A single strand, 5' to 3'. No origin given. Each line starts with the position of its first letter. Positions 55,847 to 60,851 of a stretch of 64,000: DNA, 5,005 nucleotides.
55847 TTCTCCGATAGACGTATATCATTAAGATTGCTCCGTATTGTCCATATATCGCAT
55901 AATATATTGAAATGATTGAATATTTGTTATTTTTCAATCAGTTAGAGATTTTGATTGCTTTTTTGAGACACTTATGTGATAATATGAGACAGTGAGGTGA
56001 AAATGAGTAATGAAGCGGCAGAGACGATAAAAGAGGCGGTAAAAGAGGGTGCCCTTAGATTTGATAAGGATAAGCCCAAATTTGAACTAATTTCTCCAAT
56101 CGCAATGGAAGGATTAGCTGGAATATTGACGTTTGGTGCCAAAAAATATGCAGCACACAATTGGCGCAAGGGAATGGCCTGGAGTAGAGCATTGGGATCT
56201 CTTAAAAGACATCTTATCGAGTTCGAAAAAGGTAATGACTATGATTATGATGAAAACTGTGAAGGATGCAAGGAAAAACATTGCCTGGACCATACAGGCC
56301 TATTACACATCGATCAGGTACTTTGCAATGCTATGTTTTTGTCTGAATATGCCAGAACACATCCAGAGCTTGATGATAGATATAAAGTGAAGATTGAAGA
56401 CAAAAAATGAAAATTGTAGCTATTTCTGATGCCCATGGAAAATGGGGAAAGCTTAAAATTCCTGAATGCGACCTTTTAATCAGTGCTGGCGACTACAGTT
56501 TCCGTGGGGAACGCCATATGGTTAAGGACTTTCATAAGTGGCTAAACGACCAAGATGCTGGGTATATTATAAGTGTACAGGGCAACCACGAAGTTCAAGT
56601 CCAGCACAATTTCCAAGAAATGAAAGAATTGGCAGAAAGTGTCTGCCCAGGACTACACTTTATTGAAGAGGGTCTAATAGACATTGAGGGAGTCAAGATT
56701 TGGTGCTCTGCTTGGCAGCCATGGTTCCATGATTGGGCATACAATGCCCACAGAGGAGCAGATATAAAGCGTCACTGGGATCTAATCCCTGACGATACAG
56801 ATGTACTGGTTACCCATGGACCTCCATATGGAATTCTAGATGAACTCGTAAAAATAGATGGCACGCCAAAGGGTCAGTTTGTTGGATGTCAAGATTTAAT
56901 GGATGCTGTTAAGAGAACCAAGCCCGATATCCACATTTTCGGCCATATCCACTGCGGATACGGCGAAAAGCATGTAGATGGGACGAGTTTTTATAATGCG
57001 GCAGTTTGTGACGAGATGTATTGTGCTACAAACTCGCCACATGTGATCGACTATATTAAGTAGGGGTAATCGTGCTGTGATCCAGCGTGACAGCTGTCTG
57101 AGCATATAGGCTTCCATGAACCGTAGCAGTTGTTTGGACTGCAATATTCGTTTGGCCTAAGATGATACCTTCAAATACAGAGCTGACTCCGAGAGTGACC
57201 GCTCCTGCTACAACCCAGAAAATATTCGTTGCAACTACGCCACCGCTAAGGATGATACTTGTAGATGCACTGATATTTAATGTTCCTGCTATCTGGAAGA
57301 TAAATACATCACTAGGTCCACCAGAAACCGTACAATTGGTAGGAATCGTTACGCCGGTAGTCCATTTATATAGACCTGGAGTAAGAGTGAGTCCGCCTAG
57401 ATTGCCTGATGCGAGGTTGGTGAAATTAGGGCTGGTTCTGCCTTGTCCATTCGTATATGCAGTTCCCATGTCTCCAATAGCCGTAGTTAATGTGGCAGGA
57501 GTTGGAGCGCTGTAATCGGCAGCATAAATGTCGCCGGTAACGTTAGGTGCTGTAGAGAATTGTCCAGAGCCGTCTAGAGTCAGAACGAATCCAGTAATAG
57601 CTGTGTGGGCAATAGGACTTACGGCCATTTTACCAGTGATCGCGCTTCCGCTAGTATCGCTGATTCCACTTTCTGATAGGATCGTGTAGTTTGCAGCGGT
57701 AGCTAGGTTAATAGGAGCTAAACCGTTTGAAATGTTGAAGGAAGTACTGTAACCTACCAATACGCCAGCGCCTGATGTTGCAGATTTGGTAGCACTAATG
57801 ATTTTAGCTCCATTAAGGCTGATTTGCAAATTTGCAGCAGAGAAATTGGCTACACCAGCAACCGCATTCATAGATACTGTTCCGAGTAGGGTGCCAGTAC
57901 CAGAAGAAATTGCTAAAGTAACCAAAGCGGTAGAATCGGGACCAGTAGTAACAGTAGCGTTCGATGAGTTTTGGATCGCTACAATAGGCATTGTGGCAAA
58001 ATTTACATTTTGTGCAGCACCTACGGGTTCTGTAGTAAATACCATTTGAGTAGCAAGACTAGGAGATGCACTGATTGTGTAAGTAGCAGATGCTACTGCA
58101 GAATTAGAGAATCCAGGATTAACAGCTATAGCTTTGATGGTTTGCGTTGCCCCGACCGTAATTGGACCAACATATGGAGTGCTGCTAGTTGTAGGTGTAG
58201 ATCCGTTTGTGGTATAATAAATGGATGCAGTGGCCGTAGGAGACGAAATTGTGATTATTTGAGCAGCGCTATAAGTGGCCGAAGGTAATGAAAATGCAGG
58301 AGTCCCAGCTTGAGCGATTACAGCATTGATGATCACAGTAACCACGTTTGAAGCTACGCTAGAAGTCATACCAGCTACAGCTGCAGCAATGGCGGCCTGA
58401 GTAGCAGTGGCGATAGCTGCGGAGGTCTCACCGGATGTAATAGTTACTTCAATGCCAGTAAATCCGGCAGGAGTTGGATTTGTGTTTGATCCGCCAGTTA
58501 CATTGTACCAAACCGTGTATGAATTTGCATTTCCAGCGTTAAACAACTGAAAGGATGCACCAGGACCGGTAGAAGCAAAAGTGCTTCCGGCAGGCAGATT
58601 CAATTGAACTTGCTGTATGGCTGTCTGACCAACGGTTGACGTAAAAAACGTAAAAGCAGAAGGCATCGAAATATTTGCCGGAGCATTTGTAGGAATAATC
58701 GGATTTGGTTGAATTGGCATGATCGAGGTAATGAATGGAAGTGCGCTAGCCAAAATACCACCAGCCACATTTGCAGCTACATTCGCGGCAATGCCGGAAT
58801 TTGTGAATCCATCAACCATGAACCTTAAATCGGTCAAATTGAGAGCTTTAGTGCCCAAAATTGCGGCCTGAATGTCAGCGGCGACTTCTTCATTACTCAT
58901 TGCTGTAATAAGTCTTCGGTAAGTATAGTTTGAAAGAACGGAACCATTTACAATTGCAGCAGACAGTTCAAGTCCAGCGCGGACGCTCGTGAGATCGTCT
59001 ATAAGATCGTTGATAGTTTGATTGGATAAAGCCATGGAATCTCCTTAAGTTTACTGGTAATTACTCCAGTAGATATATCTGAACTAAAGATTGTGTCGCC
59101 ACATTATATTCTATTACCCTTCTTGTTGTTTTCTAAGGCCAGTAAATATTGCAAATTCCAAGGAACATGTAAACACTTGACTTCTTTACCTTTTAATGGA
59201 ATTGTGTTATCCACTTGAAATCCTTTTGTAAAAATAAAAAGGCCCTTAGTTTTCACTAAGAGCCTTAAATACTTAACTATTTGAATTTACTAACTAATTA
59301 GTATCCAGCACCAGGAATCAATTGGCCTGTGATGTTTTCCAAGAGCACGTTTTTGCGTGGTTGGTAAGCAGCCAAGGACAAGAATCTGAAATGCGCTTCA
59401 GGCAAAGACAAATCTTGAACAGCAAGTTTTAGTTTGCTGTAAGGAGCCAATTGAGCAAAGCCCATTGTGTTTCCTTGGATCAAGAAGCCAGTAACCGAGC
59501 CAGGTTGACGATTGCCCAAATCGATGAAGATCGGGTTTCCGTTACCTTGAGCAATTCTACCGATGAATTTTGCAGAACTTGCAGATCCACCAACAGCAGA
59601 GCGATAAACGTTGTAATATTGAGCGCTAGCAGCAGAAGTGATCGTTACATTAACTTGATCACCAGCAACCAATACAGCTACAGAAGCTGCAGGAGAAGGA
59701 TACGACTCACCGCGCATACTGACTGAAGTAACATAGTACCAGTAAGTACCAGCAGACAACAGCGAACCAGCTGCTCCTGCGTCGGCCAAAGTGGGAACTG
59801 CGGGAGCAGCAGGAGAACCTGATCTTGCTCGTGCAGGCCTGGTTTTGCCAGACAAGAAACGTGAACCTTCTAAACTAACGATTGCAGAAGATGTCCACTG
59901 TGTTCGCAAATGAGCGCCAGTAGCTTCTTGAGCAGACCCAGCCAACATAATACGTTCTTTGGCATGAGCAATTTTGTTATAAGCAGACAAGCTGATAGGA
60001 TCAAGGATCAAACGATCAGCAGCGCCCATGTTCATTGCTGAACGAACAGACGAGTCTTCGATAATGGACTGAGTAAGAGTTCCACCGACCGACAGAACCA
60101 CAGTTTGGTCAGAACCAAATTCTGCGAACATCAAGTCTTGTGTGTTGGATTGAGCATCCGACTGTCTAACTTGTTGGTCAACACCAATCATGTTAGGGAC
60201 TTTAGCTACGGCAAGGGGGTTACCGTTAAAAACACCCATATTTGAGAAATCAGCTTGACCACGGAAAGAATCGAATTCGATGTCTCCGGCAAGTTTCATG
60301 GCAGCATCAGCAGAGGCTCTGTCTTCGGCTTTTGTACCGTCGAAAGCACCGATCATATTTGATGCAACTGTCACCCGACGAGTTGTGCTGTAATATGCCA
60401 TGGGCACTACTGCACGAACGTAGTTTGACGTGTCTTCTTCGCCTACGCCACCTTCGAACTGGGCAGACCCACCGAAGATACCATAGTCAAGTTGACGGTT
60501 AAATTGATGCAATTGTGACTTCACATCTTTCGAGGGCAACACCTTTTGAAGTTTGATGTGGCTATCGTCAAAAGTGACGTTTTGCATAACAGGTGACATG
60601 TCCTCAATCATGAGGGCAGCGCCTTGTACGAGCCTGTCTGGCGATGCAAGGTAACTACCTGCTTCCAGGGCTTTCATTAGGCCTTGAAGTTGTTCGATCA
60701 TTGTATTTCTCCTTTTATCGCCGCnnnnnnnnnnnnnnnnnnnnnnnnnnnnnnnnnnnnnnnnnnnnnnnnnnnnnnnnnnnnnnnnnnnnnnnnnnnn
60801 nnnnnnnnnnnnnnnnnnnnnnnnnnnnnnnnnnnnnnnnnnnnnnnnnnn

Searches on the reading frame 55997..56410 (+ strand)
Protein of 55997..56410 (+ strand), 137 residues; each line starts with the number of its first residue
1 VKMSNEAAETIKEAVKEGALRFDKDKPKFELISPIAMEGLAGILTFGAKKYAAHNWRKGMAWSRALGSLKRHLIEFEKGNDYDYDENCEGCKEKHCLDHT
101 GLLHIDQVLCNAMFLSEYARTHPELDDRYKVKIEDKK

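Call 97: search_protein_families(library=pfam, proteins=[window:55997-56410:+], max_evalue=0.001)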
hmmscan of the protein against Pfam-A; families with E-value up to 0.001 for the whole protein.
window:55997-56410:+ (137 aa): 1 family
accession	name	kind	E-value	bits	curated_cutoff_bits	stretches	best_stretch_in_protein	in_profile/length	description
PF18909.5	dGTP_diPhyd_N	-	1.6e-26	92.6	27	1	19-128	4-99/99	dATP/dGTP diphosphohydrolase, N-terminal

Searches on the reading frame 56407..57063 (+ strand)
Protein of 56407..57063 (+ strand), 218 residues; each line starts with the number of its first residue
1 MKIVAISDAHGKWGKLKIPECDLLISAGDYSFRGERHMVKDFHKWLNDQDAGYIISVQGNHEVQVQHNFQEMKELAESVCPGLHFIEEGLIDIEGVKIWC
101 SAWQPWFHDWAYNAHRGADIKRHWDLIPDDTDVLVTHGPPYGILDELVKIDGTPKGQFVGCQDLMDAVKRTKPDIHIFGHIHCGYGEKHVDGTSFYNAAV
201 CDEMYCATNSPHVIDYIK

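Call 97: search_protein_families(library=pfam, proteins=[window:56407-57063:+], max_evalue=0.001)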
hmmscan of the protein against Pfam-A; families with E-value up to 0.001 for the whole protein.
window:56407-57063:+ (218 aa): 2 families
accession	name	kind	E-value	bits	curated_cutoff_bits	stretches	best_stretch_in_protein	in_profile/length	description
PF00149.33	Metallophos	-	2.2e-10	41.7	21.5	1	1-183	1-190/191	Calcineurin-like phosphoesterase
PF12850.12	Metallophos_2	-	2.1e-07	31.5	27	1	1-197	1-131/154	Calcineurin-like phosphoesterase superfamily domain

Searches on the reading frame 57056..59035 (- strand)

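Call 13: search_protein_families(library=pfam, proteins=[window:57056-59035:-], max_evalue=0.01)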
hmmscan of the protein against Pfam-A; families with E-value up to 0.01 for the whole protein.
window:57056-59035:- (659 aa): 3 families
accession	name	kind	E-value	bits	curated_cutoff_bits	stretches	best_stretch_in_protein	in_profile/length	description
PF11999.13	Ice_binding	-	9.3e-65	218.6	28.7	1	452-657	1-208/208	Ice-binding-like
PF13290.12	CHB_HEX_C_1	-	6.7e-19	68.1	22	1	251-315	2-66/67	Chitobiase/beta-hexosaminidase C-terminal domain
PF13287.12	Fn3_assoc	-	6.1e-15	55.5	23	1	261-319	1-59/59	Fn3 associated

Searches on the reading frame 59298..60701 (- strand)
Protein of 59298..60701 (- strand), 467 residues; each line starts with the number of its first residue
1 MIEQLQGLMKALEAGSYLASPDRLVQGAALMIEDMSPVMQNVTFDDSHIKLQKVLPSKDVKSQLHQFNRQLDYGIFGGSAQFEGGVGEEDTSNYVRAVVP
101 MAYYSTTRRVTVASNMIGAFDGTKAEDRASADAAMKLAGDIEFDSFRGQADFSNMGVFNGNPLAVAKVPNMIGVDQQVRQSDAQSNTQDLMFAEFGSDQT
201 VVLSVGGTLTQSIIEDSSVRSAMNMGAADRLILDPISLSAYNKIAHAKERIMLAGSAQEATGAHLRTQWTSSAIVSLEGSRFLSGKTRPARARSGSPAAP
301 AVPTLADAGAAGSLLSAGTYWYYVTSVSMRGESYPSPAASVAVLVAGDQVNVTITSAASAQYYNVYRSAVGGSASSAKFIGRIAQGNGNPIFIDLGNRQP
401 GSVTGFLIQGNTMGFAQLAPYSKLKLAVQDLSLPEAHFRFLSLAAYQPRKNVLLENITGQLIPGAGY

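Call 13: search_protein_families(library=pfam, proteins=[window:59298-60701:-], max_evalue=0.01)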
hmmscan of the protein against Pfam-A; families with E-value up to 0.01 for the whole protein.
window:59298-60701:- (467 aa): 0 families

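Call 15: search_protein_families(library=phrogs, proteins=[window:59298-60701:-], max_evalue=0.01)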
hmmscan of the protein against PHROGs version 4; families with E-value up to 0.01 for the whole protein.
window:59298-60701:- (467 aa): 2 families
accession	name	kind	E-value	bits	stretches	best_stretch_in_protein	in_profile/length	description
phrog_752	-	head and packaging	5.4e-42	145.3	2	206-458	191-469/475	major head protein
phrog_8040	-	connector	0.00048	20.1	1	299-374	132-205/396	head closure Hc3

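Call 29: search_dna_similar(query=window:59298-60701:-, collection=phages, mode=protein, max_rows=15, max_evalue=0.001)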
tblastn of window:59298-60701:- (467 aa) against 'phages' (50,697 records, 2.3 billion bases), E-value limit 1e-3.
Records with a match: 56; places in all: 56; records where one place covers at least 80% of the query: 11.
Best place of each record, by identity: <60% 56.
By first word of the organism name: Bacillus 32; Staphylococcus 7; Bacteroides 6; Lysinibacillus 2; Mammaliicoccus 2; Lactobacillus 2; Myxococcus 1; Chryseobacterium 1; Bacteriophage 1; Exiguobacterium 1; and 1 more.
By host as written in the record: Bacillus subtilis 9; Bacillus subtilis BEST7003 7; - 3; Mammaliicoccus sciuri C6854 3; Mammaliicoccus vitulinus C6867 3; Lysinibacillus fusiformis 2; Mammaliicoccus sciuri KCTC 43031 2; Bacillus subtilis Delta6 2; and 21 more.
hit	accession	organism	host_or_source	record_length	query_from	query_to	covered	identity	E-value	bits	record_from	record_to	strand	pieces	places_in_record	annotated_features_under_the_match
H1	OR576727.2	Myxococcus phage Mx1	Myxococcus sp.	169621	1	461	99%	52.9%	2e-139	448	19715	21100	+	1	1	major capsid protein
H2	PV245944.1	Chryseobacterium phage MA9V-3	Chryseobacterium sp. MA9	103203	8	457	96%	25.2%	2e-13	79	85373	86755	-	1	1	hypothetical protein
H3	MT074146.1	Bacteroides phage SJC03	Bacteroides thetaiotaomicron VPI-5494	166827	4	457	97%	24.8%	6e-12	74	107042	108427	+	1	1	hypothetical protein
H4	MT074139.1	Bacteroides phage DAC19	Bacteroides thetaiotaomicron VPI-5487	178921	4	457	97%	24.6%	3e-12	75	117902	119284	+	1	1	hypothetical protein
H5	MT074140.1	Bacteroides phage DAC20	Bacteroides thetaiotaomicron VPI-5488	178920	4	457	97%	24.6%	3e-12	75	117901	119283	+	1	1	hypothetical protein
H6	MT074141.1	Bacteroides phage DAC22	Bacteroides thetaiotaomicron VPI-5489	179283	4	457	97%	24.6%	3e-12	75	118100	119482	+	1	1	hypothetical protein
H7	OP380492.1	Bacillus phage Nachito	Bacillus sp. ET1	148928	4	457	97%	24.6%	2e-14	82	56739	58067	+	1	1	major capsid protein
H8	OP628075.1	Lysinibacillus phage vB_LfM_LysYB1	Lysinibacillus fusiformis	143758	3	427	91%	25.8%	6e-14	81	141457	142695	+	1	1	major capsid protein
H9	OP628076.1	Lysinibacillus phage vB_LfM_LysYB2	Lysinibacillus fusiformis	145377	3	427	91%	25.8%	6e-14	81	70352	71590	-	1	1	major capsid protein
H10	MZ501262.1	Bacillus phage 035JT004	Bacillus subtilis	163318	5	464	99%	22.2%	1e-5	54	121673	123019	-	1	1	203: major capsid protein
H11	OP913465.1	Mammaliicoccus virus vB_MscM-PMS2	Mammaliicoccus sciuri KCTC 43031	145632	3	458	98%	22.4%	4e-4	49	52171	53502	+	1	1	major capsid protein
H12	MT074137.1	Bacteroides phage DAC16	Bacteroides thetaiotaomicron VPI-5485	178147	4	284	60%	25.3%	2e-8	63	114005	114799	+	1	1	hypothetical protein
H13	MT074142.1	Bacteroides phage DAC23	Bacteroides thetaiotaomicron VPI-5490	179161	4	284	60%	25.3%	2e-8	63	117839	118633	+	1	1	hypothetical protein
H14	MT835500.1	Bacteriophage sp.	human fecal samples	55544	8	265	55%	23.1%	1e-7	61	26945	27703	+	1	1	record has no annotation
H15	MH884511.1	Exiguobacterium phage vB_EalM-132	Exiguobacterium alkaliphilum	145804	3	201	43%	27.5%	1e-8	64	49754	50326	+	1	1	hypothetical protein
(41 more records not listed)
